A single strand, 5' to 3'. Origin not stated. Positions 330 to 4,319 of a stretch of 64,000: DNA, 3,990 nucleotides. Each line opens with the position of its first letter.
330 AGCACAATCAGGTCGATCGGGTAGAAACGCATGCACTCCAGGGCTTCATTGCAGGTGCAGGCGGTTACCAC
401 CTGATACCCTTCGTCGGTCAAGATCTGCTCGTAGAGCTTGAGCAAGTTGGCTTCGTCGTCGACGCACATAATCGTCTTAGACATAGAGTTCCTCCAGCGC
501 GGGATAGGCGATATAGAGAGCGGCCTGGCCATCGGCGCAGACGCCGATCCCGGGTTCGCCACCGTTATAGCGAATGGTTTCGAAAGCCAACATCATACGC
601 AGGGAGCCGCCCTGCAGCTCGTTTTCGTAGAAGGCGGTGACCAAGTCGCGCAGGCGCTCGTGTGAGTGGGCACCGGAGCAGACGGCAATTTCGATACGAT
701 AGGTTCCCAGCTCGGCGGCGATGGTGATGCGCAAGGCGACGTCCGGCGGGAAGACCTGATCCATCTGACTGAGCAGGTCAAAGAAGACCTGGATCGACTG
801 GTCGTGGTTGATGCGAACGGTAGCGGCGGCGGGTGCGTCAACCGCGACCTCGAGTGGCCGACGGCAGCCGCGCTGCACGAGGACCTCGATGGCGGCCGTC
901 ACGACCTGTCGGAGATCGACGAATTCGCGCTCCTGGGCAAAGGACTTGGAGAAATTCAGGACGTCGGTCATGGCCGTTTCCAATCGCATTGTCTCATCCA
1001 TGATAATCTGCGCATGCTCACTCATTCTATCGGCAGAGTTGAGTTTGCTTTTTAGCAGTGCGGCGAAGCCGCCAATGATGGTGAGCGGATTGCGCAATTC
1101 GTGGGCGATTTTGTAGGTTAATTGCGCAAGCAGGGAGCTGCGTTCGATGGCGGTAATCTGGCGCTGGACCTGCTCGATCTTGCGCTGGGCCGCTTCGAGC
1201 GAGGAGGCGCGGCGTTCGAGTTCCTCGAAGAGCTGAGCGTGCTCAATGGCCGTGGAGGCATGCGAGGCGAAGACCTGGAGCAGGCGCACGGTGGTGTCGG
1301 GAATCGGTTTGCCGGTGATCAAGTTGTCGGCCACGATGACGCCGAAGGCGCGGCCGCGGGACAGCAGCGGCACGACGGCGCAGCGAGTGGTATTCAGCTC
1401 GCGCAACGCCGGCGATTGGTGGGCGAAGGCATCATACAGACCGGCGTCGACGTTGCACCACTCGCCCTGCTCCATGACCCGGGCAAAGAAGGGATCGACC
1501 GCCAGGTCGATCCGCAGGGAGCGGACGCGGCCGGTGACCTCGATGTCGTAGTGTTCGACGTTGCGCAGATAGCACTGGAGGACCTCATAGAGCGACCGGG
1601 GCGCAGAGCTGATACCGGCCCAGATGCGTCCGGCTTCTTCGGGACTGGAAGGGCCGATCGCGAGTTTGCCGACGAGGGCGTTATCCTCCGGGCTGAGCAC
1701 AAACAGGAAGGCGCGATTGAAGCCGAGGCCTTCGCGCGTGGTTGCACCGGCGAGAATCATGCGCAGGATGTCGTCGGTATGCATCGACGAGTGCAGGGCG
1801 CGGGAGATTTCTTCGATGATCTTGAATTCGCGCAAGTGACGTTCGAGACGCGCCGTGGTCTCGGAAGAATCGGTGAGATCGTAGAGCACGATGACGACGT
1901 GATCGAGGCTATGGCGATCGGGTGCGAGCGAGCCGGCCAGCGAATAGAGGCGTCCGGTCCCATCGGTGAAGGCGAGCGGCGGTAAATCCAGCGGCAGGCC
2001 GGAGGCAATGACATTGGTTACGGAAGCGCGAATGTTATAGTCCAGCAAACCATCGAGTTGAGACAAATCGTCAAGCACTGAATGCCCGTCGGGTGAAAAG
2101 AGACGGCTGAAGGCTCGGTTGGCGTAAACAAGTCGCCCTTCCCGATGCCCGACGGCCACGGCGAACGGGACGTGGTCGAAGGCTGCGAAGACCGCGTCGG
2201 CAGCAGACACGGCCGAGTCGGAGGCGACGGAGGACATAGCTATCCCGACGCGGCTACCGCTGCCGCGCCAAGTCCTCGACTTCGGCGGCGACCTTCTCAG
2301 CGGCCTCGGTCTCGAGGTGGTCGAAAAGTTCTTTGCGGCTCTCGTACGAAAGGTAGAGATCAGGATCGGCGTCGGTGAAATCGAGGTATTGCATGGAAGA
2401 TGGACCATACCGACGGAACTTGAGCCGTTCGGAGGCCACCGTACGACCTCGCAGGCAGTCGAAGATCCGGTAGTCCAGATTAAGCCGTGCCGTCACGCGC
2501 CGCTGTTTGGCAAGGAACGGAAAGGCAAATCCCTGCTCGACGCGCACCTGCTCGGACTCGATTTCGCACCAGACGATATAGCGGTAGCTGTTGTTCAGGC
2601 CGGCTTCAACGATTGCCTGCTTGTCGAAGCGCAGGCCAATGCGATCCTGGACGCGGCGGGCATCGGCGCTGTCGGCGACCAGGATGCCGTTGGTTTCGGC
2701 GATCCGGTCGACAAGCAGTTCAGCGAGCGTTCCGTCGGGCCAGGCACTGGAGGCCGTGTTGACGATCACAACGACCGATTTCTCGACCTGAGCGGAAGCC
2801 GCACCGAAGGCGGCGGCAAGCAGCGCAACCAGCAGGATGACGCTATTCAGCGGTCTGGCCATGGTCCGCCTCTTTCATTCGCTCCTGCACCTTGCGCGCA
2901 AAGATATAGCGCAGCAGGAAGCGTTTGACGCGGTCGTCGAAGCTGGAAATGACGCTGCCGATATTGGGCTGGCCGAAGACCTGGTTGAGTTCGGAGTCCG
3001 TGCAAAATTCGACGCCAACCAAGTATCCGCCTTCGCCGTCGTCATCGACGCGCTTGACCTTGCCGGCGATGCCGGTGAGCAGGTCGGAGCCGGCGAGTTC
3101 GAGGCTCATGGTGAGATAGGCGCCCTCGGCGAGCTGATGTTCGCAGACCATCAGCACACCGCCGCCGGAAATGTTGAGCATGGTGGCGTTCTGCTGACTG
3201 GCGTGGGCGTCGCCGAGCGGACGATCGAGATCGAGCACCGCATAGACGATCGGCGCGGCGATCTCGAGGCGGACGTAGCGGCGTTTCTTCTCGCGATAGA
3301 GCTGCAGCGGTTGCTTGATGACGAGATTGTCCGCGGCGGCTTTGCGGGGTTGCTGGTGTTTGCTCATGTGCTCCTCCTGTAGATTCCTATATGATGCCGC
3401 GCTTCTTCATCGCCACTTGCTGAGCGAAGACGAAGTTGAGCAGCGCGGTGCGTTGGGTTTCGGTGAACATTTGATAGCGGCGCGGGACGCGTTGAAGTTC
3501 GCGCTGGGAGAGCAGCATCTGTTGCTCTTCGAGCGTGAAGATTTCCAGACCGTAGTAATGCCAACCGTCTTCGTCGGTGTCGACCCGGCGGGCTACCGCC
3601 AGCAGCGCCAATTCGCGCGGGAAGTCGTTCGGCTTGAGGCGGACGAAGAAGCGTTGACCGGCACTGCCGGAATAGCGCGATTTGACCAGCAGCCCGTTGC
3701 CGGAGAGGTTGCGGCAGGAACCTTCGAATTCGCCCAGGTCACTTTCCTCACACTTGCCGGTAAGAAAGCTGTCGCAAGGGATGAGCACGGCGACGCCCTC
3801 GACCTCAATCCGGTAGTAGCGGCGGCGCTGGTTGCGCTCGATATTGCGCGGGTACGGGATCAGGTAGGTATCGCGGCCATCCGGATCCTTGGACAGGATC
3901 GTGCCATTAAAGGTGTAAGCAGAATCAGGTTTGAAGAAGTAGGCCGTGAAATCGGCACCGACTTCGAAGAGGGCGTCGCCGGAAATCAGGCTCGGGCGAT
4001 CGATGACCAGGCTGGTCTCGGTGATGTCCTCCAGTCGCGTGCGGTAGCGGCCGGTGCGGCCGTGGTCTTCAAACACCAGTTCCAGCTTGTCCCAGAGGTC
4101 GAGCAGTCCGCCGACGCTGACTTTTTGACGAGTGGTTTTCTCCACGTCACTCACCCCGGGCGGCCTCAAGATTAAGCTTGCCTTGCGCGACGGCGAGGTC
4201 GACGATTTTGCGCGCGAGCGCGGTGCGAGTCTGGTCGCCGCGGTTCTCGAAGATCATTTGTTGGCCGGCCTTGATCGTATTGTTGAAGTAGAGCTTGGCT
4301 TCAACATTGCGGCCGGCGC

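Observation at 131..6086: c-di-GMP PilZ pair plus unknown proteins and a two-component system appended downstream of fliA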

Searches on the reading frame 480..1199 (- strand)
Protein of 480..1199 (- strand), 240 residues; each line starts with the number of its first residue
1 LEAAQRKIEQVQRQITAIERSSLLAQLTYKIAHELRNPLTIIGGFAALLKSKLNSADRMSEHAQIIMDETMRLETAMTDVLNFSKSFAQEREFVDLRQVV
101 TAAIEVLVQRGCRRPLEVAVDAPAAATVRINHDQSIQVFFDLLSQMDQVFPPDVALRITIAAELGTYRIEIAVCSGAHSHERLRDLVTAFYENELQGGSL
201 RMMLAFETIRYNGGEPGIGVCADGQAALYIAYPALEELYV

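Call 44: search_solved_structures(query=window:480-1199:-, max_evalue=0.01, show_alignments=3)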
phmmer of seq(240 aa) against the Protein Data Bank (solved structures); distinct sequences matched with E-value up to 0.01: 23.
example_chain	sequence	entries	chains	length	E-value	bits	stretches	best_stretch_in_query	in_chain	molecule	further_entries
3a0r_A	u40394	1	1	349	2.1e-15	60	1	17-210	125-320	Sensor protein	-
3d36_A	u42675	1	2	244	1.5e-13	54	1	17-214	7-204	Sporulation kinase B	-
9jfj_A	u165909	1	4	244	2.6e-10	43.3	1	11-218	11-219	Sensor histidine kinase ZraS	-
4jas_A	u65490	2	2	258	6.2e-09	38.8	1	23-160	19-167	Histidine kinase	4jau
5uht_A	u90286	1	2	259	3.1e-08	36.6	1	23-160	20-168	Sensor histidine kinase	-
3dge_A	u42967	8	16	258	3.2e-08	36.5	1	23-160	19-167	Sensor protein | Histidine kinase | Sensor histidine kinase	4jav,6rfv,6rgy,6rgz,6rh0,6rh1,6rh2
2c2a_A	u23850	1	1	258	3.2e-08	36.5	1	24-160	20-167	SENSOR HISTIDINE KINASE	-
6azr_A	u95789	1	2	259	5.9e-08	35.7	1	23-160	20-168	Sensor histidine kinase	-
6rh7_A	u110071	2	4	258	7.6e-07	32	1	24-160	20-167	Sensor histidine kinase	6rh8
8vc9_A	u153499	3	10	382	1.2e-05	28.1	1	9-101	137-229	Leptospira virulence regulator B (LvrB) | histidine kinase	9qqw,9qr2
7n0e_B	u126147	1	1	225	9.2e-05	25.2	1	26-222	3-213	Histidine kinase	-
6dk7_A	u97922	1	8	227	0.0001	25.1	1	26-222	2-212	RetS (Regulator of Exopolysaccharide and Type III Secretion)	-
6dk8_A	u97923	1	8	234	0.0001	25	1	26-223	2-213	RetS (Regulator of Exopolysaccharide and Type III Secretion)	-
6lgq_C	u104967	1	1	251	0.00012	24.9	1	27-131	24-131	Histidine kinase KdpD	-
6paj_A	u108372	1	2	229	0.00039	23.2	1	30-91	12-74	Sensor protein SrrB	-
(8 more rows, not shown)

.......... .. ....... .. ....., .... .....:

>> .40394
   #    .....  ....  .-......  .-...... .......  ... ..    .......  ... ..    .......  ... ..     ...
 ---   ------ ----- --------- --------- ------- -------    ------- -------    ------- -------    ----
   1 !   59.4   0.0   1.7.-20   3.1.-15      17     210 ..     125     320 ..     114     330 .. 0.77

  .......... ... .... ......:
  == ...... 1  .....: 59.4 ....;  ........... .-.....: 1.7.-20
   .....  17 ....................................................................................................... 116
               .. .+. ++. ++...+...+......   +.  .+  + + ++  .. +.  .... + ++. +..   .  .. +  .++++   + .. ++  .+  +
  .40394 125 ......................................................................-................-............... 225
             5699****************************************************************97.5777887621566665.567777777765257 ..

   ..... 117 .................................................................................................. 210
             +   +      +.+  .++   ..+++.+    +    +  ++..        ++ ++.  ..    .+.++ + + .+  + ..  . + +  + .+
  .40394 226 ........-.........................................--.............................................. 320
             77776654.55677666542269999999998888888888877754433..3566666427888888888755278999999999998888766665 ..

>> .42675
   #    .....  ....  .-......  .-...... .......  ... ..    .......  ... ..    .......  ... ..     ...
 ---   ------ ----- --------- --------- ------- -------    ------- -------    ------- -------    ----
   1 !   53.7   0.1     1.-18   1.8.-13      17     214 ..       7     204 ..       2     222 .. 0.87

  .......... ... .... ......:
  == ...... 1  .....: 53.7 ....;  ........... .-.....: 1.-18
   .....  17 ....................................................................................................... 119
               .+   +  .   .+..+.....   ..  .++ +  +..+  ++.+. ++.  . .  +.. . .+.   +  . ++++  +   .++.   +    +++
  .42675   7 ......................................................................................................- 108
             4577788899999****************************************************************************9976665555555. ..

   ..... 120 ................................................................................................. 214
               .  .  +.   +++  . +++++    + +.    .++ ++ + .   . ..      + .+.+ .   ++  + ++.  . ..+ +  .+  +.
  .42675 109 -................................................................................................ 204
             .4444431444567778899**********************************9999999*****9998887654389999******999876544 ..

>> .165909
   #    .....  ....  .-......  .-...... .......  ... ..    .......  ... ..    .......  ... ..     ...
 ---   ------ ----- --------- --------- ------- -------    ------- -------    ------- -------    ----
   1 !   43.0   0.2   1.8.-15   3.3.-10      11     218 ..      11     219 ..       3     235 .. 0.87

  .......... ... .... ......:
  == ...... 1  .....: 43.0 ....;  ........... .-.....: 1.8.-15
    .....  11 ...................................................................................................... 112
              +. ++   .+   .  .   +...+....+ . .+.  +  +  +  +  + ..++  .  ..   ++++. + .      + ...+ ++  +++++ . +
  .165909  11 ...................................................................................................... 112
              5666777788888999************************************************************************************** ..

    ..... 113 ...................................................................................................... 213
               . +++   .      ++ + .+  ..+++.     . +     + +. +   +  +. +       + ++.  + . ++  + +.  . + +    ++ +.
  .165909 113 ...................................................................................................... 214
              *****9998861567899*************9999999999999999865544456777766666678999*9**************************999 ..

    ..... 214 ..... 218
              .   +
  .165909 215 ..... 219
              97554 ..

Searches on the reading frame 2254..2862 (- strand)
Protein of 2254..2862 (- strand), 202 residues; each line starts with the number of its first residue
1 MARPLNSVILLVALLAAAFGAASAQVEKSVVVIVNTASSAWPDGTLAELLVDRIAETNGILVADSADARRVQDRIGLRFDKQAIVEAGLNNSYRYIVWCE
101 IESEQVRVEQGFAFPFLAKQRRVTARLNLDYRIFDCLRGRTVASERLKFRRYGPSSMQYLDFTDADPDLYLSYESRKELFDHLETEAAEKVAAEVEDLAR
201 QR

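Call 3: search_protein_families(library=pfam, proteins=[window:2254-2862:-], max_evalue=0.01)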
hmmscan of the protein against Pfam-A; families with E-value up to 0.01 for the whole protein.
window:2254-2862:- (202 aa): 0 families

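Call 6: search_protein_families(library=ncbifam, proteins=[window:2254-2862:-], max_evalue=0.01)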
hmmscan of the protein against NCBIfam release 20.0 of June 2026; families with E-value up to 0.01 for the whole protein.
window:2254-2862:- (202 aa): 0 families

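Call 29: find_homologous_proteins(query=window:2254-2862:-, max_evalue=0.001)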
Query window:2254-2862:- (202 aa): 12 proteins with E <= 0.001 among 1965 candidates.
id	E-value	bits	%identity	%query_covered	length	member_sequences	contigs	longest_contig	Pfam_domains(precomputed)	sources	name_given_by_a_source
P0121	7.2e-122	422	99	100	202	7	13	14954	-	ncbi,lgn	-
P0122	6.8e-116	402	93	100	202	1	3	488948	-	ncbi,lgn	-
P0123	5.2e-73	263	61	100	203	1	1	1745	-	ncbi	-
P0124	9.6e-71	255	59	100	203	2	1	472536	-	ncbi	-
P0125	1.6e-64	235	56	89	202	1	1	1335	-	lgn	-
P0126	2.1e-62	228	53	99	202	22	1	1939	-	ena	-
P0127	2.3e-62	228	54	96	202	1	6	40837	-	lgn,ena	-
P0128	7.6e-62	226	55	98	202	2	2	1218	-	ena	-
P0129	3.9e-61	224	51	100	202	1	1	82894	-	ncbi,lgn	-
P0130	3.3e-59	218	51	98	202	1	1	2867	-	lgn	-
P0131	3.0e-58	214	51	96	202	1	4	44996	-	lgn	-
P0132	4.7e-52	194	88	55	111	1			-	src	-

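Call 34: search_protein_families(library=pfam, proteins=[window:2254-2862:-], max_evalue=10)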
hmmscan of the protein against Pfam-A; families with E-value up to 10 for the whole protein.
window:2254-2862:- (202 aa): 1 family
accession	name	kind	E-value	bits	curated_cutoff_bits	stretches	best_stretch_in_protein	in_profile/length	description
PF09679.15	TraQ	-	0.045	14.5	25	1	97-147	23-71/94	Type-F conjugative transfer system pilin chaperone (TraQ)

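Call 41: predict_structure(alignment_id=A2)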
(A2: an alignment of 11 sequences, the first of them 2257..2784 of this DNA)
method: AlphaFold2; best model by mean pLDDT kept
length: 176 residues; sequences in the alignment: 11
mean_pLDDT: 84.7   pTM: 0.80
mean pLDDT of the five models: 84.7, 82.8, 81.3, 80.6, 78.6
residues with pLDDT >= 90: 95; 70-90: 52; 50-70: 28; < 50: 1
segments of 3 or more residues with pLDDT < 50: none
pLDDT, mean of each block of 10 residues (from residue 1): 88 84 92 86 92 91 90 92 64 74 95 94 83 56 75 92 94 81
secondary structure, 60 per line:
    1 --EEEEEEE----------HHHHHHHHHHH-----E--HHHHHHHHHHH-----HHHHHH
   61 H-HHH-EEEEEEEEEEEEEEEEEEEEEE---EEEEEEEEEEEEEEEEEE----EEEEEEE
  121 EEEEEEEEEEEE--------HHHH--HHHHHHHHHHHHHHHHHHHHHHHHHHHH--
elements in order: E3-9 H20-30 H39-49 H55-61 E67-88 E92-109 E114-132 H141-144 H147-174

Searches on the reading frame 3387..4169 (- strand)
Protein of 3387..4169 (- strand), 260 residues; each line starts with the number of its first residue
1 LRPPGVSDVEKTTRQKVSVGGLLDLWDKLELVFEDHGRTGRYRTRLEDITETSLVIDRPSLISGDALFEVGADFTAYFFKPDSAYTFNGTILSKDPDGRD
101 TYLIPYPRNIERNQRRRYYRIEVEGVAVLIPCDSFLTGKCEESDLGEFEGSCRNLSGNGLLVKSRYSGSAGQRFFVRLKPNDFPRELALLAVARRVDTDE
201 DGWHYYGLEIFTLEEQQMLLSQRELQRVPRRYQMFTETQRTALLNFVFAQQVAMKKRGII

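Call 3: search_protein_families(library=pfam, proteins=[window:3387-4169:-], max_evalue=0.01)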
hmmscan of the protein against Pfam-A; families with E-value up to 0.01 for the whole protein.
window:3387-4169:- (260 aa): 2 families
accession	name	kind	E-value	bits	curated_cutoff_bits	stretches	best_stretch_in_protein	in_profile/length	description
PF07238.19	PilZ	-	1.1e-12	48.6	22.5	1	114-219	1-94/102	PilZ domain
PF12945.12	PilZNR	-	1.2e-07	32.2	23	1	27-106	4-84/85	Flagellar protein YcgR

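Call 6: search_protein_families(library=ncbifam, proteins=[window:3387-4169:-], max_evalue=0.01)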
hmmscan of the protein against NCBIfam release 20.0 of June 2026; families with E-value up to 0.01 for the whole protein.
window:3387-4169:- (260 aa): 1 family
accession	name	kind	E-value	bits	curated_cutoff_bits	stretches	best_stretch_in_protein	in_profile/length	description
TIGR02266.1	gmx_TIGR02266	paralog_domain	0.0047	17.1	68.7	1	144-217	13-87/96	TIGR02266 family protein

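Call 83: search_solved_structures(query=window:3387-4154:-, max_evalue=1, show_alignments=1)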
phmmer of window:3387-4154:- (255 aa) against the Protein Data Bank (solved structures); distinct sequences matched with E-value up to 1: 2.
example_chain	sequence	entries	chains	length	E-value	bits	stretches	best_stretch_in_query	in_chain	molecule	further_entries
6xjf_A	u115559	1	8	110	0.013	18.1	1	183-232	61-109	Transcription factor E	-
6pln_A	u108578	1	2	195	0.025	17.2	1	183-233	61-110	Transcription factor E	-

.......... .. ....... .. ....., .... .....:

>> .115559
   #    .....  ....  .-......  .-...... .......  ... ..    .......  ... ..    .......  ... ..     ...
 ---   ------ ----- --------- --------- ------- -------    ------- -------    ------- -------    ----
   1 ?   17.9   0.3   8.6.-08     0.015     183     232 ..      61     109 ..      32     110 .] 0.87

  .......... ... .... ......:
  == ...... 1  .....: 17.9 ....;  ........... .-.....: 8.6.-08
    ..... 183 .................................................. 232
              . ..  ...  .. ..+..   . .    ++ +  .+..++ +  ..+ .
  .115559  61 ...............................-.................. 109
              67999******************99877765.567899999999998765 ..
